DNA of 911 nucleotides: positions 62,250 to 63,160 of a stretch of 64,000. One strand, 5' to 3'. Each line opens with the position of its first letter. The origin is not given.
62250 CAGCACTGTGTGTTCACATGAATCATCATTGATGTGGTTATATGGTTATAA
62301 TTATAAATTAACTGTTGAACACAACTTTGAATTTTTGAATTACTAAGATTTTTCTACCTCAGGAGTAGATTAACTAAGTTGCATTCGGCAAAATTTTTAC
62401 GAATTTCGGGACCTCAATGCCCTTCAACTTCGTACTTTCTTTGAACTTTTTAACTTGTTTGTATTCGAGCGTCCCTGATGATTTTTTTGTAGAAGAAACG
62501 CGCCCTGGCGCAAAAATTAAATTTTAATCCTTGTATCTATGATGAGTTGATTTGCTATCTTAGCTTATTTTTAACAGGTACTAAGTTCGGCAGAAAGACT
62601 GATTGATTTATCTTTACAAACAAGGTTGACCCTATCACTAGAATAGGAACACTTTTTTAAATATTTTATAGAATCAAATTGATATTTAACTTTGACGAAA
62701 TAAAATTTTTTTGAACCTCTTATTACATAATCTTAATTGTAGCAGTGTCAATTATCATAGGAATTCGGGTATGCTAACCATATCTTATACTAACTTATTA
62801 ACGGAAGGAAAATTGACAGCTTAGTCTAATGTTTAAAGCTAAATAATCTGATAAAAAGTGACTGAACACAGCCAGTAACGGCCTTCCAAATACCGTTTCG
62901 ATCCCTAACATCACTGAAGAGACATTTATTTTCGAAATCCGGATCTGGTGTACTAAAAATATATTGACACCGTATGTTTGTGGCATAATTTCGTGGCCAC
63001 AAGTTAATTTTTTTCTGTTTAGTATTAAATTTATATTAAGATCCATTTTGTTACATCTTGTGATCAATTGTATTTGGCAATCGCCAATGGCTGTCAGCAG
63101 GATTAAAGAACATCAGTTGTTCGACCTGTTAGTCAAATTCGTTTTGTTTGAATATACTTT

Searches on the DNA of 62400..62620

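Call 13: search_rna_families(source=window, start=62400, end=62620, threshold=evalue, max_evalue=10, show_alignments=2)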
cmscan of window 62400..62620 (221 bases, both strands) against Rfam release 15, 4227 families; matches with E-value up to 10: 2.
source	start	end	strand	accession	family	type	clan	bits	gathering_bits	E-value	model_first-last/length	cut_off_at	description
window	62533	62581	+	RF01278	SNORD109A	Gene; snRNA; snoRNA; CD-box;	CL00069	13.9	35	3.5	1-67/67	no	Small nucleolar RNA SNORD109A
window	62534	62581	+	RF00377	snoU6-53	Gene; snRNA; snoRNA; CD-box;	-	13.6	36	1.9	1-110/110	no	Small nucleolar RNA U6-53/MBII-28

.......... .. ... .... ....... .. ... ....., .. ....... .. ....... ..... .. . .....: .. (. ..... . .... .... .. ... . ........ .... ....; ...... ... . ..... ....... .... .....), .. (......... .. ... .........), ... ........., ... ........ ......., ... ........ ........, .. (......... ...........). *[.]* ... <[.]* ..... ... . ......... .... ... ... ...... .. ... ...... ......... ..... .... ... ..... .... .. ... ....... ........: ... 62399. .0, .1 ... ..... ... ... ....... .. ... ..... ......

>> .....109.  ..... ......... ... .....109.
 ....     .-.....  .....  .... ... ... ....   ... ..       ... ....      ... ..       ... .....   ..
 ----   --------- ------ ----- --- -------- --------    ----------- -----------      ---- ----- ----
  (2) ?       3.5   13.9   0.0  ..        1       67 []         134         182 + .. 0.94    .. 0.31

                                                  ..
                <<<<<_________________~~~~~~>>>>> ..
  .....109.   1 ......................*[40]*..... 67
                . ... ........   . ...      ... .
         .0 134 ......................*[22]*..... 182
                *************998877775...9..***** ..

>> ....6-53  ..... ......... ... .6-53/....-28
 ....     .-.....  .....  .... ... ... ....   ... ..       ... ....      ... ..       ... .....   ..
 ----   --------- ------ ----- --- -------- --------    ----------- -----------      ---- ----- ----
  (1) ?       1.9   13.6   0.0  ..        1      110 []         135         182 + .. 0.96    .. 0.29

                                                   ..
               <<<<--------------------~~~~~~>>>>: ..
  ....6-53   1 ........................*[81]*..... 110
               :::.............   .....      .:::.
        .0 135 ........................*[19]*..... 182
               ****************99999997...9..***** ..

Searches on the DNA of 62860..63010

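Call 67: search_rna_families(source=window, start=62860, end=63010, threshold=evalue, max_evalue=10, show_alignments=2)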
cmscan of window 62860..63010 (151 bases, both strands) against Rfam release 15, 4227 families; matches with E-value up to 10: 2.
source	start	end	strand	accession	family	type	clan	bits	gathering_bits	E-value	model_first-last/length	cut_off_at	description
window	62860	62896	-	RF02367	Yfr20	Gene; sRNA;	-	11.5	44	8.1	1-37/89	3'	Cyanobacterial functional RNA 20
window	62912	62974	+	RF02060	STnc410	Gene; sRNA;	-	10.8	50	2.9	31-98/158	no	Enterobacterial sRNA STnc410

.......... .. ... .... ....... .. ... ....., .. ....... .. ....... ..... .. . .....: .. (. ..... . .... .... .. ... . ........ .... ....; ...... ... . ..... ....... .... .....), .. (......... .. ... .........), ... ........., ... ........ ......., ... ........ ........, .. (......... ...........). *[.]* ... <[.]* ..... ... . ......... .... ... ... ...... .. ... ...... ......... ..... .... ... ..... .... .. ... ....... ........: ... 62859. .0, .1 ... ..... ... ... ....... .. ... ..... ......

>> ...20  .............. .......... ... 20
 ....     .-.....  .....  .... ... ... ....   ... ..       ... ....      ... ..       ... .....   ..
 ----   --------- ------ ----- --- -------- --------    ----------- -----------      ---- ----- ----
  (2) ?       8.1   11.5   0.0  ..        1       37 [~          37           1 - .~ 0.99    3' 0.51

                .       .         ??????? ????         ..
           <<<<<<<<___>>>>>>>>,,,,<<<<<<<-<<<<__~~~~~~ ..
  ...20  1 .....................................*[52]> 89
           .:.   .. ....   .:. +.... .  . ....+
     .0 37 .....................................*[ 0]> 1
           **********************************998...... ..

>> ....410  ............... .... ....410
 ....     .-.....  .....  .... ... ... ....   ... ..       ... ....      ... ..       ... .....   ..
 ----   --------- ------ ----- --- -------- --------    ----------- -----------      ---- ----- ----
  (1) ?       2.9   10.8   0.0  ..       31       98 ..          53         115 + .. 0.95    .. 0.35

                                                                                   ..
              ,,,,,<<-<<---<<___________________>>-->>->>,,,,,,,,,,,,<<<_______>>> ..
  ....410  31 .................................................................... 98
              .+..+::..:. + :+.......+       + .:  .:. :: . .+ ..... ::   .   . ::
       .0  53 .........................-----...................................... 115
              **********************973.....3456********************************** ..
